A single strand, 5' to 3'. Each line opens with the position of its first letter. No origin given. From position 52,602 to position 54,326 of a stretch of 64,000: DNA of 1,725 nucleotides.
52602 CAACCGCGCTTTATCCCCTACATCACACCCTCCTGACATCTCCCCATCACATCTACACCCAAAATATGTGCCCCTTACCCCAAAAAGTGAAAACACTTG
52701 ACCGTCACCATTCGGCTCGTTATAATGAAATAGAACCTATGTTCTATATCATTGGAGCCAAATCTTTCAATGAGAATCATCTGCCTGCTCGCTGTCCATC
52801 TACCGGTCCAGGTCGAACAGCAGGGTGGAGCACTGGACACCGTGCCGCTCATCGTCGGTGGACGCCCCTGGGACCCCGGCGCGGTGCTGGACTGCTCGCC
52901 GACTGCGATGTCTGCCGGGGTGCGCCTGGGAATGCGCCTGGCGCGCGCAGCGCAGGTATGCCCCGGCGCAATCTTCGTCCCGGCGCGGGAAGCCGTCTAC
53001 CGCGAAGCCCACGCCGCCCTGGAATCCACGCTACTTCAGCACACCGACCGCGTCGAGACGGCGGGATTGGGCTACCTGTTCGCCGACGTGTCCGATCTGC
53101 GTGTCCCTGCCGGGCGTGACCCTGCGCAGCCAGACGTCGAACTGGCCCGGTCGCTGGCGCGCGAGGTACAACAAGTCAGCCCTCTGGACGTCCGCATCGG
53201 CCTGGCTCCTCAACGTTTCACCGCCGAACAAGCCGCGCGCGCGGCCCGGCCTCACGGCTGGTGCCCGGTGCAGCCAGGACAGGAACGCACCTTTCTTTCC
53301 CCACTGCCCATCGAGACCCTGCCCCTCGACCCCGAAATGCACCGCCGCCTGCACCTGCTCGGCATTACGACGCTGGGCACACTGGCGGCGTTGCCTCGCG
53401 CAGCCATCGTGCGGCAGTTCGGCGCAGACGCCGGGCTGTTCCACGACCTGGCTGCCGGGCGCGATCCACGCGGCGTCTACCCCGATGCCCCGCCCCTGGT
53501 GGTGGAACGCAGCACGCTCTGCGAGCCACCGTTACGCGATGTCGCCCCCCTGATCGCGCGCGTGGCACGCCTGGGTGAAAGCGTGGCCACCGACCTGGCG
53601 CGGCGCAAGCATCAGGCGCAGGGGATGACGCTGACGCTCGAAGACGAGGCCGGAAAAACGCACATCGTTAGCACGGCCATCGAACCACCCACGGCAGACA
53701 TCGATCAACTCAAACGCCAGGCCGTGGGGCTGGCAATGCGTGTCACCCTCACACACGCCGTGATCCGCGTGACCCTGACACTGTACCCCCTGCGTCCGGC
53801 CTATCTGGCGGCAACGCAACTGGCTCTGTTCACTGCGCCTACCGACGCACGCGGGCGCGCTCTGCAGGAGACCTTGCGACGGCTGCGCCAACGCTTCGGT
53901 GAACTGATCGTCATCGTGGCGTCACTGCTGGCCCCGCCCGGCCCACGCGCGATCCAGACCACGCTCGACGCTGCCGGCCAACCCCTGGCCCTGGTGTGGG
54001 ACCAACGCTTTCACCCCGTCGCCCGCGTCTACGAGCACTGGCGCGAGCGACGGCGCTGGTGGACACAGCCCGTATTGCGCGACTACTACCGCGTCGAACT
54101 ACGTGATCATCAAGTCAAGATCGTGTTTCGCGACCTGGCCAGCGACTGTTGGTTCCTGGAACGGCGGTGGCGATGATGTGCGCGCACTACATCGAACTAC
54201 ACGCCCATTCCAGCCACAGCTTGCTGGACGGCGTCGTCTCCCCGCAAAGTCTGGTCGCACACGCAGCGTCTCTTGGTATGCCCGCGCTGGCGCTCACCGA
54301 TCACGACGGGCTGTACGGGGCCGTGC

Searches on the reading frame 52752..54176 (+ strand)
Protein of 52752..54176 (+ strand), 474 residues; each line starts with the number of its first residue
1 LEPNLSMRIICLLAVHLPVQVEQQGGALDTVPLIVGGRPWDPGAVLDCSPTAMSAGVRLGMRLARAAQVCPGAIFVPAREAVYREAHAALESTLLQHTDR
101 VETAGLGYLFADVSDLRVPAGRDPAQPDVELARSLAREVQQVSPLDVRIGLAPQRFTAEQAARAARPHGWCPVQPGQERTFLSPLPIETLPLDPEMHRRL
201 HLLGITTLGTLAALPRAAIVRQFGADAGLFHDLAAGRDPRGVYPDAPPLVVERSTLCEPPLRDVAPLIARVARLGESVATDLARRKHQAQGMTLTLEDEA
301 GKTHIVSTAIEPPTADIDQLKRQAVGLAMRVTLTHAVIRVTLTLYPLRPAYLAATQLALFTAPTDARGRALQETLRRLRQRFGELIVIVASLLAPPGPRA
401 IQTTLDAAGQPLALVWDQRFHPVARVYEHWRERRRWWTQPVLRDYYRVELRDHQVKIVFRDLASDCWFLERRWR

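Call 44: search_protein_families(library=pfam, proteins=[window:52752-54176:+], max_evalue=0.0001)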
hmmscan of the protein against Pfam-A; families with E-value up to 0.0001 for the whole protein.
window:52752-54176:+ (474 aa): 2 families
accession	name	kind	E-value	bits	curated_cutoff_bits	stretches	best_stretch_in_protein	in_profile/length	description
PF00817.25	IMS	-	2.6e-19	70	23.2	1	19-161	8-146/148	impB/mucB/samB family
PF11799.13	IMS_C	-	2.3e-05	25.2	20.7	1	256-347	9-99/109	impB/mucB/samB family C-terminal domain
